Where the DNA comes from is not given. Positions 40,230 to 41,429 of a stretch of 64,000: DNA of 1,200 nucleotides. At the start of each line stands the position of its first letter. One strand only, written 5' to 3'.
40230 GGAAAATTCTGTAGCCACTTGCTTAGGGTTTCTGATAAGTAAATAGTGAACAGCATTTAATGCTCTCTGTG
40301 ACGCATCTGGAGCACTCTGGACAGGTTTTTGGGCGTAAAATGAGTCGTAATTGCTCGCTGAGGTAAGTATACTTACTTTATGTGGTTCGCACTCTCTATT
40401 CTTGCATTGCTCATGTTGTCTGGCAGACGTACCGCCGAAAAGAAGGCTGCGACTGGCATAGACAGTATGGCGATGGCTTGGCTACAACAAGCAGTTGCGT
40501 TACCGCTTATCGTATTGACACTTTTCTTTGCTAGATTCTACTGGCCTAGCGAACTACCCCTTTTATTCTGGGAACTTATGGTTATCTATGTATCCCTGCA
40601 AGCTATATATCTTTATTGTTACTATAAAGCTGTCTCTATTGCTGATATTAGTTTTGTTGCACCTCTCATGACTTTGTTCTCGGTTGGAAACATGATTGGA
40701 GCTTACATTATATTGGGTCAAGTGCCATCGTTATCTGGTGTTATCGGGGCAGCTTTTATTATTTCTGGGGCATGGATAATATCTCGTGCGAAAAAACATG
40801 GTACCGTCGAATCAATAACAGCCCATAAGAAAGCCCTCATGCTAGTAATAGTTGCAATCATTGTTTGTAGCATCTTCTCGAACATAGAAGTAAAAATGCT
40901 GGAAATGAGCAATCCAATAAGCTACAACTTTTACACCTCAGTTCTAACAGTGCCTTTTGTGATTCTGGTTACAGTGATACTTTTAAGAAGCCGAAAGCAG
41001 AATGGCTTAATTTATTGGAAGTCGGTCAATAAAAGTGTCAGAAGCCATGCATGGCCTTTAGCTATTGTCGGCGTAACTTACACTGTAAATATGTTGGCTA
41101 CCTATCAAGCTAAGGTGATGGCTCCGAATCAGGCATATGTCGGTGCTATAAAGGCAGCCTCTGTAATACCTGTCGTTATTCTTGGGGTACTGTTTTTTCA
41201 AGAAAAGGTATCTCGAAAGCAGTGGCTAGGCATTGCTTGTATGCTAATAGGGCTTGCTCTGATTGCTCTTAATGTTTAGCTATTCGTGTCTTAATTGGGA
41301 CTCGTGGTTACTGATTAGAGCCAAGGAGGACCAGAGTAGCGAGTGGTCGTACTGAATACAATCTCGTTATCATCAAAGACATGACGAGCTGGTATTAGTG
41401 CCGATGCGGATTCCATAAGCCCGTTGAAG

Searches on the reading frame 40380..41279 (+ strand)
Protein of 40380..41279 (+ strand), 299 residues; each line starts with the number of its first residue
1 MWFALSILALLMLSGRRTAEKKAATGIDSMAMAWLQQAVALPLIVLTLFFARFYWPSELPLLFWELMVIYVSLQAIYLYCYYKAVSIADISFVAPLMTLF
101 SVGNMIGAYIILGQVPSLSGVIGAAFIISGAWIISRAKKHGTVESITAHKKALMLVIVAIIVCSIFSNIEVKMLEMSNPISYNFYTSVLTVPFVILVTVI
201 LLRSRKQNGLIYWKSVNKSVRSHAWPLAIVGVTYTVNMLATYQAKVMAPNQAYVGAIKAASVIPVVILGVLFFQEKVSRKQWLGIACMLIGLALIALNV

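Call 59: search_protein_families(library=ncbifam, proteins=[window:40380-41279:+], max_evalue=0.00001)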
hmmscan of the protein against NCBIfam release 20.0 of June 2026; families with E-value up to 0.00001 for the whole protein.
window:40380-41279:+ (299 aa): 1 family
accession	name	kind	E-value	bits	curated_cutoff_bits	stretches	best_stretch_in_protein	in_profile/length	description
TIGR03340.1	phn_DUF6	hypoth_equivalog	1.2e-15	57.9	288.15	1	25-294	26-280/281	phosphonate utilization associated putative membrane protein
